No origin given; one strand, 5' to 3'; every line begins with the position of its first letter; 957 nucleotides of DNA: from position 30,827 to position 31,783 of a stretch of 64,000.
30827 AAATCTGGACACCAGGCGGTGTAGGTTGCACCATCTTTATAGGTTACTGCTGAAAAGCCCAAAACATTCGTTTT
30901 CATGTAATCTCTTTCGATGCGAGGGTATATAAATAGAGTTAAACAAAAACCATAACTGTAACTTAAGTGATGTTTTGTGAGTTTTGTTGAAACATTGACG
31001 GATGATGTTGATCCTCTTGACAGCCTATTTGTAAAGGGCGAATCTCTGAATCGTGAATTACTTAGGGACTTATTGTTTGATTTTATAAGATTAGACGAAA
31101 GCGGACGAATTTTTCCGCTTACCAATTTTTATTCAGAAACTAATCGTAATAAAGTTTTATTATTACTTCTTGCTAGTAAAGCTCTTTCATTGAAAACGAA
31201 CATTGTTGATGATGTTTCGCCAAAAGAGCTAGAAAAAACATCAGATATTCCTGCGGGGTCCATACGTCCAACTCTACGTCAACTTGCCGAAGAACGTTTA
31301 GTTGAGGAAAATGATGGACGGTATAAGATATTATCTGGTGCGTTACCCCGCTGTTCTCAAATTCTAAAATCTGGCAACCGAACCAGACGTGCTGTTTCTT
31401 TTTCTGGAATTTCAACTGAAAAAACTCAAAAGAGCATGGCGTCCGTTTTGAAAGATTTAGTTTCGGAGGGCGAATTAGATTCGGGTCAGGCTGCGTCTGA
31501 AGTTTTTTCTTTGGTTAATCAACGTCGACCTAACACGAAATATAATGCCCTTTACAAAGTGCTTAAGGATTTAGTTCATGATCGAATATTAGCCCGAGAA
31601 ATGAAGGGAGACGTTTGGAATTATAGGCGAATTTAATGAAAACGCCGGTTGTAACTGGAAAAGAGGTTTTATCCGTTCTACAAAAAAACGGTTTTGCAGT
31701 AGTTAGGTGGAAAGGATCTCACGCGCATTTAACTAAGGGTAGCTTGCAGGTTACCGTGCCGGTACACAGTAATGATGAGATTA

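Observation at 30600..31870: Low-GC island with an atypically split HicA/HicB toxin-antitoxin pair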

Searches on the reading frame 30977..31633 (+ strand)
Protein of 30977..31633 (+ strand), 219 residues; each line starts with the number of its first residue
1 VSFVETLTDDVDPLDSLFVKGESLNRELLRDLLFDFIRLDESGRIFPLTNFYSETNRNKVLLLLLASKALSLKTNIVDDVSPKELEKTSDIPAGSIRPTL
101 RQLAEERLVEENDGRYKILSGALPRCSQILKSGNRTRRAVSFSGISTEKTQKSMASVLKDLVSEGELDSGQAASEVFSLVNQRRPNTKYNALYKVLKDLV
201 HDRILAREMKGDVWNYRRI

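Call 3: search_protein_families(library=pfam, proteins=[window:30977-31633:+], max_evalue=0.01)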
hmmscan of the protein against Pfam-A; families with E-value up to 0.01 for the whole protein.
seq(219 aa): 2 families
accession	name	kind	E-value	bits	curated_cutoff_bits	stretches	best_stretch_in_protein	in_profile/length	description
PF01978.25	TrmB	-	0.0022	18.3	25.6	0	82-118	25-61/68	Sugar-specific transcriptional regulator TrmB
PF25213.1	HVO_A0261_N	-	0.0078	16.5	35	0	75-118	20-63/86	HVO_A0261 N-terminal domain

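Call 7: search_protein_families(library=pfam, proteins=[window:30977-31633:+], max_evalue=10)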
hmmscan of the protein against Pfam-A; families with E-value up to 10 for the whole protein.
seq(219 aa): 5 families
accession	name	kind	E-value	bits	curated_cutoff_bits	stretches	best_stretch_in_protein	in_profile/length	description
PF01978.25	TrmB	-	0.0022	18.3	25.6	1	82-118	25-61/68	Sugar-specific transcriptional regulator TrmB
PF25213.1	HVO_A0261_N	-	0.0078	16.5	35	1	75-118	20-63/86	HVO_A0261 N-terminal domain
PF09202.17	Rio2_N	-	0.17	12.7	27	1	80-116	25-61/82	Rio2, N-terminal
PF09382.16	RQC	-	0.17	12.2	23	0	89-135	57-102/114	RQC domain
PF14948.11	RESP18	-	0.23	12.1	25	1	42-90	7-56/103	RESP18 domain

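Call 9: find_encoding_contigs(protein=window:30977-31633:+, flank=8000, max_places=10)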
Protein seq(219 aa) (219 aa): 2 contigs read that carry it; 2 places shown.
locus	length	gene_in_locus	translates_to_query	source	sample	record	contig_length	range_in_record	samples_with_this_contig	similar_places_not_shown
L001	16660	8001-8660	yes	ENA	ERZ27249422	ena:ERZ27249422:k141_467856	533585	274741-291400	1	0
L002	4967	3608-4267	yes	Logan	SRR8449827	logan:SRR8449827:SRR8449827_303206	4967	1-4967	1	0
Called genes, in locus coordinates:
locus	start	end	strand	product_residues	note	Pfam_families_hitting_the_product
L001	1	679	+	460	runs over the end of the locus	PF13662:Toprim_4, PF13155:Toprim_2 (weak)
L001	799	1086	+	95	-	-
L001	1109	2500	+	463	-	PF00158:Sigma54_activat (faint), PF00493:MCM (faint), PF01078:Mg_chelatase, PF05496:RuvB_N (faint), PF00004:AAA (faint), PF07728:AAA_5 (faint)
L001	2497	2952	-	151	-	-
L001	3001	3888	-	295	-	PF23023:Anti-Pycsar_Apyc1 (weak), PF00753:Lactamase_B, PF12706:Lactamase_B_2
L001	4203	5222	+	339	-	PF01078:Mg_chelatase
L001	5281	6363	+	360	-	PF02906:Fe_hyd_lg_C, PF02256:Fe_hyd_SSU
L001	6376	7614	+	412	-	PF01261:AP_endonuc_2 (weak)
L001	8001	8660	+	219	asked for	-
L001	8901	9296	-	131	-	PF00293:NUDIX, PF14815:NUDIX_4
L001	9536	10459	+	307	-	PF00288:GHMP_kinases_N, PF08544:GHMP_kinases_C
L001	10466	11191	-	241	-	PF09754:PAC2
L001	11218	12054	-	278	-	PF00482:T2SSF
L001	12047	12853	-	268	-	PF00482:T2SSF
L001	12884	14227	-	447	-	PF00437:T2SSE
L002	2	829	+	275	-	?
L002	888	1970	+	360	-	PF02906:Fe_hyd_lg_C, PF02256:Fe_hyd_SSU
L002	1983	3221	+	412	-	PF01261:AP_endonuc_2 (weak)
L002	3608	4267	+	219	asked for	-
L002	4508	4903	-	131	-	PF00293:NUDIX, PF14815:NUDIX_4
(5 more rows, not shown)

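Call 10: find_homologous_proteins(query=window:30977-31633:+, max_evalue=0.01)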
Query seq(219 aa) (219 aa): 4 proteins with E <= 0.01 among 652 candidates.
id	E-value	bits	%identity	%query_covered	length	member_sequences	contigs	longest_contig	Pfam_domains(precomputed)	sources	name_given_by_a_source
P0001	1.5e-134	464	100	100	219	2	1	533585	-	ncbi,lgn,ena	ncbi:MAG: hypothetical protein WC607_01355 [Candidatus Micrarchaeia archaeon]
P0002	2.5e-63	232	54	95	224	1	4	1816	-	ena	-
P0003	6.7e-61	224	54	94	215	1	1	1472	-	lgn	-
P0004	2.9e-54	202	46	95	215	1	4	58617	-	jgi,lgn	-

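Call 11: find_encoding_contigs(protein=P0004, flank=6000, max_places=6)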
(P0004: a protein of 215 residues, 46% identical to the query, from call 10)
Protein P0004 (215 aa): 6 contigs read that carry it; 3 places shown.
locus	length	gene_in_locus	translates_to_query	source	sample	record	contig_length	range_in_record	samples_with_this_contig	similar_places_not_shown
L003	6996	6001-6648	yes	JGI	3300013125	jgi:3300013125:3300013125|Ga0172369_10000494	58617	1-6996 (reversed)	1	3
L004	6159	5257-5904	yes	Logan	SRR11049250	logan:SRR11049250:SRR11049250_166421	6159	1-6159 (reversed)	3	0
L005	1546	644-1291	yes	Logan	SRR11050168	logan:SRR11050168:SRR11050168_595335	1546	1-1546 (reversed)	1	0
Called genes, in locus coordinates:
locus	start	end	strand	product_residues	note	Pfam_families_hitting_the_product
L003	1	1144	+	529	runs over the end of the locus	PF01935:DUF87, PF19044:P-loop_TraG (faint), PF12846:AAA_10 (weak)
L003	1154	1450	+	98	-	-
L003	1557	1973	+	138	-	-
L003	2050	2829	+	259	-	PF04157:EAP30 (weak)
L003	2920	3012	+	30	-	-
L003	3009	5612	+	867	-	-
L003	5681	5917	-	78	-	-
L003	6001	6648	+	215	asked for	-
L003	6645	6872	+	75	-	PF07927:HicA_toxin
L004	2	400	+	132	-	?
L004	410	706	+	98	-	-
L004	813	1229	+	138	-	-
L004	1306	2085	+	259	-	PF04157:EAP30 (weak)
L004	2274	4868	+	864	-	-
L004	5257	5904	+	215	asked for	-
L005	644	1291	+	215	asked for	-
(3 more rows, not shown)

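Call 12: find_encoding_contigs(protein=P0002, flank=6000, max_places=6)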
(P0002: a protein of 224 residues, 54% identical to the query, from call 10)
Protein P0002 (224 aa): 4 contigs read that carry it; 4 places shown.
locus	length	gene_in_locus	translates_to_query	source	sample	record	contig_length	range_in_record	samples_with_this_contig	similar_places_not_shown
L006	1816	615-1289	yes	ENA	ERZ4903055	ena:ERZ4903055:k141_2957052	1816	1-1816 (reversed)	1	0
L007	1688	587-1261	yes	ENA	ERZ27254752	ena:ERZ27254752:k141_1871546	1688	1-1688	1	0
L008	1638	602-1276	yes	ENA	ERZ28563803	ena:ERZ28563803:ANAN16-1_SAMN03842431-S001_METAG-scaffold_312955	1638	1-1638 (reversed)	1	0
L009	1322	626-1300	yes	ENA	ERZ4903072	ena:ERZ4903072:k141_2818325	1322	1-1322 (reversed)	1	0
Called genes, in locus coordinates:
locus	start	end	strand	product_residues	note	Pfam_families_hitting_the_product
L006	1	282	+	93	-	?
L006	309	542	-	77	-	PF15919:HicB_lk_antitox (weak)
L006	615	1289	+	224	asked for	-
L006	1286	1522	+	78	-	PF07927:HicA_toxin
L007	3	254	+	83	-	?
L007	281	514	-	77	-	PF15919:HicB_lk_antitox (weak)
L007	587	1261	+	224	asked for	-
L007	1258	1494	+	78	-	PF07927:HicA_toxin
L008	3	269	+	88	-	?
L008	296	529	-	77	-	PF15919:HicB_lk_antitox (weak)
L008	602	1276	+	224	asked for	-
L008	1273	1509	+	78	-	PF07927:HicA_toxin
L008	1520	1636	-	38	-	?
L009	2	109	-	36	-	?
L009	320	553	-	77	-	PF15919:HicB_lk_antitox (weak)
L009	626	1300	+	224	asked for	-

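Call 13: find_encoding_contigs(protein=P0003, flank=6000, max_places=6)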
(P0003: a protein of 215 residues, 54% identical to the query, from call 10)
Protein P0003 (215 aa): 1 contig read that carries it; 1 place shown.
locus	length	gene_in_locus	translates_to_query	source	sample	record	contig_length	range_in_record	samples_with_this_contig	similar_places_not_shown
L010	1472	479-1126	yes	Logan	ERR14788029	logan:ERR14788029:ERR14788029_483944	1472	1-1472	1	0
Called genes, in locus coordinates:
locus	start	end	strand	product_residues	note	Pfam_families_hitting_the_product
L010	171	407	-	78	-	PF15919:HicB_lk_antitox (weak)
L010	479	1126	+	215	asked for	-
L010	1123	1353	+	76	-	PF07927:HicA_toxin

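Call 20: search_protein_families(library=ncbifam, proteins=[P0001, P0002, P0004], max_evalue=1)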
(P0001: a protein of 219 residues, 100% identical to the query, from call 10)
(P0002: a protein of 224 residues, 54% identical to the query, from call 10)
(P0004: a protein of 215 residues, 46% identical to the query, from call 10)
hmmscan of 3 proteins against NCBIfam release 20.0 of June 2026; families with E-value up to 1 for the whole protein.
P0001 (219 aa): 2 families
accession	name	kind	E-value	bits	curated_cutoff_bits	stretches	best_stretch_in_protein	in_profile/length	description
NF006425.0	PRK08674.1-5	equivalog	0.088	11.7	471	1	180-213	235-268/358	bifunctional phosphoglucose/phosphomannose isomerase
NF047773.1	phas_rel_Lepto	domain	0.11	12.3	35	1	141-181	16-56/68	phasin-related domain-containing protein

P0002 (224 aa): 1 family
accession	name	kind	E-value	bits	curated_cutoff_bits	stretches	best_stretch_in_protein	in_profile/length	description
NF047773.1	phas_rel_Lepto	domain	0.038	13.8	35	1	147-183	19-55/68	phasin-related domain-containing protein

P0004 (215 aa): 0 families

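Call 21: search_protein_families(library=padloc, proteins=[P0001, P0002, P0004], max_evalue=1)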
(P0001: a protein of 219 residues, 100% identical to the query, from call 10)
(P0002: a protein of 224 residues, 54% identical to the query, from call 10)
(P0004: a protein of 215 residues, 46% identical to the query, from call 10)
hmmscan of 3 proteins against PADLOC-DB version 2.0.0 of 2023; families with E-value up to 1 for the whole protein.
P0001 (219 aa): 3 families
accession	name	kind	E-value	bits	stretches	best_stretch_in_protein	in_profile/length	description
PDLC01438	Csa3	-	0.011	13.7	1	53-157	146-237/305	"CAS-I,CAS-II,CAS-III,CAS-IV,CAS-V,CAS-VI; associated_signaling"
PDLC01879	CARF3--CARF_TM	-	0.018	12.7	1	53-120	152-211/222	-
PDLC02861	DpdF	-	0.034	10.5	1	139-200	457-518/611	DpdF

P0002 (224 aa): 1 family
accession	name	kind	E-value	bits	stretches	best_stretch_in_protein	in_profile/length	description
PDLC01438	Csa3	-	0.0011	17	1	57-126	144-202/305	"CAS-I,CAS-II,CAS-III,CAS-IV,CAS-V,CAS-VI; associated_signaling"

P0004 (215 aa): 0 families

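Call 22: predict_structure(alignment_id=A1)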
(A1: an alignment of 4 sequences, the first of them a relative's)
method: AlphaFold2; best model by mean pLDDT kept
length: 219 residues; sequences in the alignment: 4
mean_pLDDT: 64.0   pTM: 0.41
mean pLDDT of the five models: 64.0, 62.6, 62.5, 51.9, 46.3
residues with pLDDT >= 90: 7; 70-90: 95; 50-70: 50; < 50: 67
segments of 3 or more residues with pLDDT < 50: 1-24, 78-81, 83-94, 110-118, 133-150
pLDDT, mean of each block of 10 residues (from residue 1): 32 43 54 73 70 75 75 56 46 52 59 45 67 42 31 81 88 89 80 83 85 85
secondary structure, 60 per line:
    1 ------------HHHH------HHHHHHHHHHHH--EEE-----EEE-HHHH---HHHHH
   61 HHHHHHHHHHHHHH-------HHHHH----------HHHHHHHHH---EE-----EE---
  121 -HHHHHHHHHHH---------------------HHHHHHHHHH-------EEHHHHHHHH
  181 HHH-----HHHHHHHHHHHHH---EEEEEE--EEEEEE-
elements in order: H13-16 H23-34 E37-39 E45-47 H49-52 H56-74 H82-86 H97-105 H122-132 H154-163 H173-183 H189-201 E205-210 E213-218

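Call 23: search_protein_representatives(alignment_id=A1)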
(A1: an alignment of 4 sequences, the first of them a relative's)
Query: 4 sequences, 220 profile positions. Proteins with E-value up to 0.001 (for the whole library): 536; up to 1e-10: 121; up to 1e-30: 4. The best 150 are listed.
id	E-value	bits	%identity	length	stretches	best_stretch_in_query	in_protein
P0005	2.1e-84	298.9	-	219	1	8-218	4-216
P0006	1.8e-67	243.5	-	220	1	5-217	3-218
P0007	2.6e-64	233.2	-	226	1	10-218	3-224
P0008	3.6e-59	216.4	-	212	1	10-218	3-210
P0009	1.7e-29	119.4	-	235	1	10-183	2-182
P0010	2.0e-24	102.8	-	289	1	3-153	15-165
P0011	7.3e-24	101.0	-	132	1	8-133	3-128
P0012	3.0e-22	95.7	-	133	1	6-132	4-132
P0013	8.6e-22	94.2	-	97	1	11-88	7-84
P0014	5.2e-21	91.6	-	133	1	8-132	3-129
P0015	1.2e-20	90.5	-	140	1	7-133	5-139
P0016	1.3e-20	90.3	-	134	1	6-132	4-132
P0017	1.1e-19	87.3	-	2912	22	25-47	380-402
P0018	2.6e-19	86.1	-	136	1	9-135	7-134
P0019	4.0e-19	85.5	-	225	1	14-219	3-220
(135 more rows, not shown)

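Call 27: search_protein_families(library=pfam, alignment_id=A2, max_evalue=0.01)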
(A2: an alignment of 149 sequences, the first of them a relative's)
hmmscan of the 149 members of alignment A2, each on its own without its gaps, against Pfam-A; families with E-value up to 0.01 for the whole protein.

A. member 1, P0001 (219 aa): 2 families
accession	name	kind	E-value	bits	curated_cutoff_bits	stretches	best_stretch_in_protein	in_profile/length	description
PF01978.25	TrmB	-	0.0022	18.3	25.6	0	82-118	25-61/68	Sugar-specific transcriptional regulator TrmB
PF25213.1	HVO_A0261_N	-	0.0078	16.5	35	0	75-118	20-63/86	HVO_A0261 N-terminal domain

B. families by the number of members that match (of 149 scanned): 44 families (the first 25 are shown)
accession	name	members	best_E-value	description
PF25213.1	HVO_A0261_N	27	2.9e-06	HVO_A0261 N-terminal domain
PF12802.13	MarR_2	27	7.4e-06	MarR family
PF09339.16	HTH_IclR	26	1.1e-06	IclR helix-turn-helix domain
PF01978.25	TrmB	21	2.5e-08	Sugar-specific transcriptional regulator TrmB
PF13412.12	HTH_24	9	5.3e-06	Winged helix-turn-helix DNA-binding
PF14394.12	DUF4423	7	6.1e-05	Domain of unknown function (DUF4423)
PF13545.12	HTH_Crp_2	6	7.9e-06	Crp-like helix-turn-helix domain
PF00392.27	GntR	6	0.00022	Bacterial regulatory proteins, gntR family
PF12840.13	HTH_20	5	0.0017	Helix-turn-helix domain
PF01047.28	MarR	4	9.6e-06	MarR family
PF02082.26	Rrf2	4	0.00018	Iron-dependent Transcriptional regulator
PF02002.24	TFIIE_alpha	4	0.00041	TFIIE alpha subunit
PF03551.20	PadR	3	5.2e-05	Transcriptional regulator PadR-like family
PF01022.26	HTH_5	3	8.9e-05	Bacterial regulatory protein, arsR family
PF01325.25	Fe_dep_repress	3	0.00053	Iron dependent repressor, N-terminal DNA binding domain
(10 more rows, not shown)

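Call 35: find_related_loci(query=A1, collection=genome_contigs, flank=4000)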
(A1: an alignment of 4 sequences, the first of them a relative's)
Query A1 (219 aa) in genome_contigs; peptide patterns used: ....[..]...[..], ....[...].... (x = any residue, [..] = any of these).
151 stretches matched a pattern; 3 encode a relative of the query (tblastn E <= 1e-3); 3 distinct loci.
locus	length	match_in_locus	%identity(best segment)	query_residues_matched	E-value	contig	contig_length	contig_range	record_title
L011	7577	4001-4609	48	12-217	5e-64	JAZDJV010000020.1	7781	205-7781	MAG: Candidatus Micrarchaeota archaeon isolate MEGAHIT-group-0.502 k141_215737, whole genome shotgun sequence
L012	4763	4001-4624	48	8-218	2e-59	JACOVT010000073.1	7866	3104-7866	MAG: Candidatus Micrarchaeota archaeon isolate NC_groundwater_107_Ag_S-0.2um_55_27 S_p2_S4_170907_scaffold_1875077, whol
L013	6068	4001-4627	50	12-219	8e-57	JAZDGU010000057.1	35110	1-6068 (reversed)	MAG: Candidatus Micrarchaeota archaeon isolate MEGAHIT-group-0.283 k141_11647121, whole genome shotgun sequence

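Call 37: predict_structure(alignment_id=A2)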
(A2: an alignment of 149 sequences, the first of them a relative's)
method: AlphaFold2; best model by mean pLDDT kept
length: 219 residues; sequences in the alignment: 149
mean_pLDDT: 91.2   pTM: 0.63
mean pLDDT of the five models: 91.2, 91.2, 90.7, 90.4, 89.8
residues with pLDDT >= 90: 173; 70-90: 22; 50-70: 21; < 50: 3
segments of 3 or more residues with pLDDT < 50: none
pLDDT, mean of each block of 10 residues (from residue 1): 69 83 88 97 96 96 98 96 97 97 98 98 96 73 54 92 97 97 92 97 98 97
secondary structure, 60 per line:
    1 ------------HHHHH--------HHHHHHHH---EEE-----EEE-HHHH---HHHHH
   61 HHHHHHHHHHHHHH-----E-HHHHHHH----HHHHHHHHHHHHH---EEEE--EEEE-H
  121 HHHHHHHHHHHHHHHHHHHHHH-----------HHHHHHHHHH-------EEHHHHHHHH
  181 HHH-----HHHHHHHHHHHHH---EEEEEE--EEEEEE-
elements in order: H13-17 H26-33 E37-39 E45-47 H49-52 H56-74 H82-88 H93-105 E109-112 E115-118 H120-142 H154-163 H173-183 H189-201 E205-210 E213-218

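Call 39: fold_search(model_id=the predicted structure, library=pdb)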
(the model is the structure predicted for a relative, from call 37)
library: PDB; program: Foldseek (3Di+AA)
matches with E <= 10: 1702; with E <= 0.001: 2
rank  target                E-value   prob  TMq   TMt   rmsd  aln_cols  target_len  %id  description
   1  3lmm_B                1.5e-04  1.00  0.26  0.11  18.4       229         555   10  Crystal Structure of the DIP2311 protein from Corynebacterium diphtheriae, Northeast Structural Genomics Consortium Ta (released 2010-02-16)
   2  3lmm_D                9.7e-04  0.99  0.27  0.11  19.1       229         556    9  Crystal Structure of the DIP2311 protein from Corynebacterium diphtheriae, Northeast Structural Genomics Consortium Ta (released 2010-02-16)
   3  2pjp_A                2.7e-03  0.99  0.22  0.35  14.2       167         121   13  Structure of the mRNA-binding domain of elongation factor SelB from E.coli in complex with SECIS RNA (released 2007-10-30)
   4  4rb2_D                3.6e-03  1.00  0.28  0.44   5.9        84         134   17  Crystal structure of Magnetospirillum gryphiswaldense MSR-1 SeMet-Fur-Mn2+-feoAB1 operator (released 2015-07-15)
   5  4ray_A                5.0e-03  1.00  0.27  0.43   6.0        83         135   17  Crystal structure of Magnetospirillum gryphiswaldense MSR-1 Apo-Fur (released 2015-07-15)
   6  4rb3_D                7.5e-03  1.00  0.27  0.43   5.9        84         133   17  Crystal structure of Magnetospirillum gryphiswaldense MSR-1 Fur-Mn2+-feoAB1 operator (released 2015-07-15)
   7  6juv_A                8.4e-03  0.91  0.20  0.23  15.2       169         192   15  Crytsal structure of ScpB derived from Pyrococcus yayanosii (released 2020-01-22)
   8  8iue_P                8.4e-03  0.75  0.21  0.15  21.7       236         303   13  RNA polymerase III pre-initiation complex melting complex 1 (released 2023-05-24)
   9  4aih_E                1.1e-02  1.00  0.27  0.43  12.2       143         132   20  Crystal structure of RovA from Yersinia in its free form (released 2012-09-12)
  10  8cli_A                1.1e-02  0.92  0.25  0.11  15.4       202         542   11  TFIIIC TauB-DNA monomer (released 2023-06-21)
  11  8ij1_A                1.1e-02  0.91  0.23  0.09  10.8       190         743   13  Protomer 1 and 2 of the asymmetry trimer of the Cul2-Rbx1-EloBC-FEM1B ubiquitin ligase complex (released 2024-02-28)
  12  8cll_A                1.1e-02  0.89  0.24  0.18  13.7       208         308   14  Structural insights into human TFIIIC promoter recognition (released 2023-06-21)
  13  7wze_A                1.1e-02  0.99  0.27  0.35  10.5       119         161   20  Structure of Transcriptional regulator from Bacillus subtilis (strain 168) (released 2022-04-20)
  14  9ire_A                1.2e-02  1.00  0.27  0.38   4.9        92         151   17  CRYSTAL STRUCTURE OF Bacillus cereus FERRIC UPTAKE REGULATOR (released 2025-07-23)
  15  9a4a_B                1.4e-02  1.00  0.28  0.41   6.9        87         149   17  Model of YLAN-FUR by crosslinking MS and deep learning (released 2024-09-18)
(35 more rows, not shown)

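Call 43: find_homologous_proteins(query=A3, max_evalue=0.001)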
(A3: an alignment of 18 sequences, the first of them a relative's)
Query A3 (18 sequences) (219 aa, profile of the alignment): 10 proteins with E <= 0.001 among 7906 candidates.
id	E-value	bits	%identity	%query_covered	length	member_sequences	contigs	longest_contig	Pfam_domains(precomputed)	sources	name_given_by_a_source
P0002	1.5e-88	314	54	95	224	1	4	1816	-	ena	-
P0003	1.1e-86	308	54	94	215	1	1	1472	-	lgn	-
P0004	8.7e-84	299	46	95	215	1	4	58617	-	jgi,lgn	-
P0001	2.5e-81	291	100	100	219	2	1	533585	-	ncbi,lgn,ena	ncbi:MAG: hypothetical protein WC607_01355 [Candidatus Micrarchaeia archaeon]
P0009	3.8e-71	257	30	91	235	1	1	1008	-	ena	-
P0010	7.5e-64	234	32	72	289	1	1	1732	-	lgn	-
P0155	1.2e-58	217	29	72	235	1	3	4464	-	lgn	-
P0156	6.2e-41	159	40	55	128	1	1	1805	-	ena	-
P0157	1.4e-26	112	35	56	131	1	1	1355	-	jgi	jgi:hypothetical protein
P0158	1.4e-25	108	37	53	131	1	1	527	-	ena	-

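Call 44: find_encoding_contigs(protein=P0155, flank=4000, max_places=4)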
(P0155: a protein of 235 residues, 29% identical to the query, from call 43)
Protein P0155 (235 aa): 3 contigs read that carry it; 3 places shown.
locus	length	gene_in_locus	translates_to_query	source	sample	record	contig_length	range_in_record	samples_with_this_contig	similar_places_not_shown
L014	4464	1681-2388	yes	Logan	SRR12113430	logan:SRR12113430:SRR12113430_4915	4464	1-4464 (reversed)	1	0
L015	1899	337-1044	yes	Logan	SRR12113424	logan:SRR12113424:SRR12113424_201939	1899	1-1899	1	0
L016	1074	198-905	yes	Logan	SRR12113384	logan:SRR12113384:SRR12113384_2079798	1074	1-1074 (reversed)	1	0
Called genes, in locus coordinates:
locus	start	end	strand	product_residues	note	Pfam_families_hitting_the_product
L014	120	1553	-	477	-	-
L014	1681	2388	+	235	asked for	-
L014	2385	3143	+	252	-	-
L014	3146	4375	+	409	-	-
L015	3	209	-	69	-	?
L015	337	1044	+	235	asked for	-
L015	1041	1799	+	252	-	-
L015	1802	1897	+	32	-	?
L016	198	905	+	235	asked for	-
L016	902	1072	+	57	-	?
